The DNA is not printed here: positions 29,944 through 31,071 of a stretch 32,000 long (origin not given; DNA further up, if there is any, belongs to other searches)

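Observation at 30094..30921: Low-GC DUF3800 gene wedged with 7 nt and 2 nt junctions between the helicase and methylase genes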

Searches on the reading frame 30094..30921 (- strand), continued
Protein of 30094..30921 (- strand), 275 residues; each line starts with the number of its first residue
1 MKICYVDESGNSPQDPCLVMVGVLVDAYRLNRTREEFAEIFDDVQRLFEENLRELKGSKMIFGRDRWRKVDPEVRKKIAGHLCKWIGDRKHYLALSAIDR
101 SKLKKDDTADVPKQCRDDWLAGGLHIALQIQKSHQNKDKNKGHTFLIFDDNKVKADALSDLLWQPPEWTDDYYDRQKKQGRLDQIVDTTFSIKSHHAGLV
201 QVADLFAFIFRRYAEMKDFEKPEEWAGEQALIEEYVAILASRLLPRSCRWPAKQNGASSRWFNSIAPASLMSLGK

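Call 70: get_annotated_region(hit=H2, flank=8000)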
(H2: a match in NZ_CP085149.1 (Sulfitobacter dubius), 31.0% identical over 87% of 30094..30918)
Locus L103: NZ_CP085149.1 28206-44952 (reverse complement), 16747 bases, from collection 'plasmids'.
description: Sulfitobacter dubius strain DSM 109990 plasmid pDSM109990_e, complete sequence
organism: Sulfitobacter dubius (NCBI taxid 218673)
taxonomy: Bacteria; Pseudomonadota; Alphaproteobacteria; Rhodobacterales; Roseobacteraceae; Sulfitobacter; Sulfitobacter dubius
host: -; source: cell culture,Sediment from the Channel Sea by Roscoff; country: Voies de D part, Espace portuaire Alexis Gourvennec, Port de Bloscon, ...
typing (MOB-suite, as given by PLSDB): conjugative; relaxase MOBQ; mating-pair formation MPF_T
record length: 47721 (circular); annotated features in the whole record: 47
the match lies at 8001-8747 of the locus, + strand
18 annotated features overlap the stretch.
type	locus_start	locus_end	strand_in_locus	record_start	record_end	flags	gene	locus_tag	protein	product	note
CDS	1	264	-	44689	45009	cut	-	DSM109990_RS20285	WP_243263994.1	mobilization protein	-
CDS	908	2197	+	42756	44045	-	mobQ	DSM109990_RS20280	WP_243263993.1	MobQ family relaxase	-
CDS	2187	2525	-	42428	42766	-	-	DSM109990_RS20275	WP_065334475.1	hypothetical protein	-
CDS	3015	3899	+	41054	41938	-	-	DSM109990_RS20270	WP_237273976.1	zincin-like metallopeptidase domain-containing protein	-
CDS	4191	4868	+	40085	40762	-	-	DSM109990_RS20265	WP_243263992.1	restriction endonuclease subunit S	GO:0006304 - DNA modification [Evidence IEA]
CDS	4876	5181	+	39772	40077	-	-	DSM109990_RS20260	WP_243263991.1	hypothetical protein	-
CDS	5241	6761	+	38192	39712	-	-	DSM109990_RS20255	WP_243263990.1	type I restriction-modification system subunit M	GO:0006306 - DNA methylation [Evidence IEA]; GO:0009307 - DNA restriction-modification system [Evidence IEA]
CDS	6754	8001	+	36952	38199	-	-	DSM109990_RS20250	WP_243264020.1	restriction endonuclease subunit S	-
CDS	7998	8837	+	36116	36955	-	-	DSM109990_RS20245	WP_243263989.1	DUF3800 domain-containing protein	-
CDS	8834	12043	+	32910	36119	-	-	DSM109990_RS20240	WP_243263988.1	HsdR family type I site-specific deoxyribonuclease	GO:0009307 - DNA restriction-modification system [Evidence IEA]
CDS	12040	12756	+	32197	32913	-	-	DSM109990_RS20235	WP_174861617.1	SprT family zinc-dependent metalloprotease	GO:0006508 - proteolysis [Evidence IEA]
CDS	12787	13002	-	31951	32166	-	-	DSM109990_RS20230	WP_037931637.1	hypothetical protein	-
CDS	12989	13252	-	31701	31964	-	-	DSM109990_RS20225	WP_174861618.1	BrnT family toxin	-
CDS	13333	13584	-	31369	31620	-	-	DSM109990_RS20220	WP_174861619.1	WGR domain-containing protein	-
CDS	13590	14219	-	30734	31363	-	-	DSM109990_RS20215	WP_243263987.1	tyrosine-type recombinase/integrase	GO:0015074 - DNA integration [Evidence IEA]; GO:0006310 - DNA recombination [Evidence IEA]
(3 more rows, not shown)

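Call 74: find_encoding_contigs(protein=P0001, flank=10000, max_places=3)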
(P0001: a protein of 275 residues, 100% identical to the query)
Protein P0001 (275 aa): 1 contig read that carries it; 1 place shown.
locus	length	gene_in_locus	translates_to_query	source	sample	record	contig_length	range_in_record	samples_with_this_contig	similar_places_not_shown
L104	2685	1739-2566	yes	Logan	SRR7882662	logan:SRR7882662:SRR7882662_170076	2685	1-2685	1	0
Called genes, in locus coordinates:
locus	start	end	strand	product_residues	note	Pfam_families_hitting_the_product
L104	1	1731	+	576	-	?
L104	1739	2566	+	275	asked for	PF12686:DUF3800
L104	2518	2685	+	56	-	?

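Call 75: search_protein_families(library=pfam, proteins=[L001:2030-5644:+], max_evalue=0.001)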
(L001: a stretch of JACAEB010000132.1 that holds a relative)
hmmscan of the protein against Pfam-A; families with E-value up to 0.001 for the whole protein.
L001:2030-5644:+ (1204 aa): 6 families
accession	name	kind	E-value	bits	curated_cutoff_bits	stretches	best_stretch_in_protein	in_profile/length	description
PF00271.37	Helicase_C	-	1.5e-21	77.2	23.5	1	523-639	2-110/110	Helicase conserved C-terminal domain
PF13020.12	NOV_C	-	5.2e-12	46.1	22.1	1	1073-1168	2-84/91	Protein NO VEIN, C-terminal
PF01381.28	HTH_3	-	4.2e-10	40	23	1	17-59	2-44/55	Helix-turn-helix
PF00176.29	SNF2-rel_dom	-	9.6e-09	35.2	24.9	1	144-262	21-141/290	SNF2-related domain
PF13560.12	HTH_31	-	3.5e-07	30.9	27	1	15-62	5-53/64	Helix-turn-helix domain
PF04851.21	ResIII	-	2.9e-05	24.5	22.5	1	123-306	4-162/164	Type III restriction enzyme, res subunit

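Call 76: find_encoding_contigs(protein=P0115, flank=8000, max_places=2)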
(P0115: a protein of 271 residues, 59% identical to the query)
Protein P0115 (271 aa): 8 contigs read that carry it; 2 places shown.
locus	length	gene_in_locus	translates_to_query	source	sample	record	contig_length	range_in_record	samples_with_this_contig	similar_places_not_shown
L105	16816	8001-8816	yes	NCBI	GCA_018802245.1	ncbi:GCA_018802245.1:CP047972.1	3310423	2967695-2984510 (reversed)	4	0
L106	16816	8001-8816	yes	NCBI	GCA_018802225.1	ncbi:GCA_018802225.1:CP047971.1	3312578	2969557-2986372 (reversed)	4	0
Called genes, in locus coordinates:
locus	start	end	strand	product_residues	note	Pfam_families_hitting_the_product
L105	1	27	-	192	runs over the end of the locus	PF05685:Uma2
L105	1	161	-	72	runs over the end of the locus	-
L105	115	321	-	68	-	-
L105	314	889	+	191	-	PF04316:FlgM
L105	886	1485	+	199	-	PF05130:FlgN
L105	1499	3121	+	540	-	PF00460:Flg_bb_rod (weak), PF22638:FlgK_D1, PF06429:Flg_bbr_C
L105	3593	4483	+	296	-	PF00669:Flagellin_N, PF00700:Flagellin_C (weak)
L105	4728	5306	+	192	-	PF20074:DUF6470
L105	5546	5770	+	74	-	PF02623:FliW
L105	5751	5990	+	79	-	PF02623:FliW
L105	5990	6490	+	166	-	PF02599:CsrA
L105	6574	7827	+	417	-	PF00669:Flagellin_N, PF00700:Flagellin_C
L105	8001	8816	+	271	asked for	PF12686:DUF3800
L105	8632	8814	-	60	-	-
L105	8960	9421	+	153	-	PF00872:Transposase_mut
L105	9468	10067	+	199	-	PF03050:DDE_Tnp_IS66, PF13817:DDE_Tnp_IS66_C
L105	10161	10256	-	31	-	-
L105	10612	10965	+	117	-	-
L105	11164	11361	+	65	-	-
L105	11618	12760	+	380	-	PF01555:N6_N4_Mtase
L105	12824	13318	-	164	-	PF02371:Transposase_20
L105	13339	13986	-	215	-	PF01548:DEDD_Tnp_IS110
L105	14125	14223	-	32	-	-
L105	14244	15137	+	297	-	-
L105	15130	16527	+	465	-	PF04851:ResIII, PF18766:SWI2_SNF2 (weak)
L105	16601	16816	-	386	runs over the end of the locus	PF01548:DEDD_Tnp_IS110, PF02371:Transposase_20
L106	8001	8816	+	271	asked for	PF12686:DUF3800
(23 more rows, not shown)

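Call 77: find_encoding_contigs(protein=P0073, flank=8000, max_places=2)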
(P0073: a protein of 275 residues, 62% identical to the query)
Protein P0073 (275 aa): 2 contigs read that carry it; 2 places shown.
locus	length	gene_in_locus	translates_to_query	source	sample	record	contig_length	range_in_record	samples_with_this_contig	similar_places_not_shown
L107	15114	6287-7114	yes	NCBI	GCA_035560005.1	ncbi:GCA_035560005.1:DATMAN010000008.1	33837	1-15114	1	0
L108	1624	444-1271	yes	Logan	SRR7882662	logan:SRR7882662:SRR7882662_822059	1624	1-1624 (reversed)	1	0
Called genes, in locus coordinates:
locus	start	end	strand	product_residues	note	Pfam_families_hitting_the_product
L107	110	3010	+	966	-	PF00176:SNF2-rel_dom, PF00270:DEAD, PF04851:ResIII, PF00271:Helicase_C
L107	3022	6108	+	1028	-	PF01555:N6_N4_Mtase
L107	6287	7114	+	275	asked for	PF12686:DUF3800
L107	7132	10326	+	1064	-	PF00270:DEAD (weak), PF04851:ResIII, PF18766:SWI2_SNF2 (weak)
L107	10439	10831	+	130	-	PF07505:DUF5131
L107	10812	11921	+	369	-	-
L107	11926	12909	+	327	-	PF03787:RAMPs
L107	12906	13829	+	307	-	PF03787:RAMPs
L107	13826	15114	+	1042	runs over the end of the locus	-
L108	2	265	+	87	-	?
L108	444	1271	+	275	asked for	PF12686:DUF3800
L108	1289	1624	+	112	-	?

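Call 78: find_encoding_contigs(protein=P0099, flank=8000, max_places=2)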
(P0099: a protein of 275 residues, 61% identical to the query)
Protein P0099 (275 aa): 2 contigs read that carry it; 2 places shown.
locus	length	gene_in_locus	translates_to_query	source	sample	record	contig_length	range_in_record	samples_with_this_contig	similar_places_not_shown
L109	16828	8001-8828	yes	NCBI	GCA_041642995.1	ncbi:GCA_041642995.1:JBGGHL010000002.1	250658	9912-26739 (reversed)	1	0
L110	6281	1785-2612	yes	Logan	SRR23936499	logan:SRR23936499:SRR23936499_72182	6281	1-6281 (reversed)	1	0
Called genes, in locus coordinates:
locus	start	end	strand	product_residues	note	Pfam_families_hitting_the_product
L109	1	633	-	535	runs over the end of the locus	PF00890:FAD_binding_2, PF01266:DAO, PF07992:Pyr_redox_2 (faint), PF02910:Succ_DH_flav_C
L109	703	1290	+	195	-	PF13511:DUF4124 (weak), PF01464:SLT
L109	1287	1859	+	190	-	PF01066:CDP-OH_P_transf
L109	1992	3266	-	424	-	PF00589:Phage_integrase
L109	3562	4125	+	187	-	-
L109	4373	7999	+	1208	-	PF01381:HTH_3, PF13560:HTH_31, PF00176:SNF2-rel_dom, PF00270:DEAD (weak), PF04851:ResIII, PF00271:Helicase_C, PF13020:NOV_C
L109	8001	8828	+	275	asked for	PF12686:DUF3800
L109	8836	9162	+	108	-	-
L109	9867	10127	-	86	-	-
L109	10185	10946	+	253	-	-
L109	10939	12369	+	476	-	PF00580:UvrD-helicase (faint), PF01443:Viral_helicase1 (faint)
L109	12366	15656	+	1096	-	PF06634:DUF1156, PF02086:MethyltransfD12 (faint), PF03602:Cons_hypoth95 (faint)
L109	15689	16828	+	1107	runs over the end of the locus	PF04465:DUF499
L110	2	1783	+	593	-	?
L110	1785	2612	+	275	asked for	PF12686:DUF3800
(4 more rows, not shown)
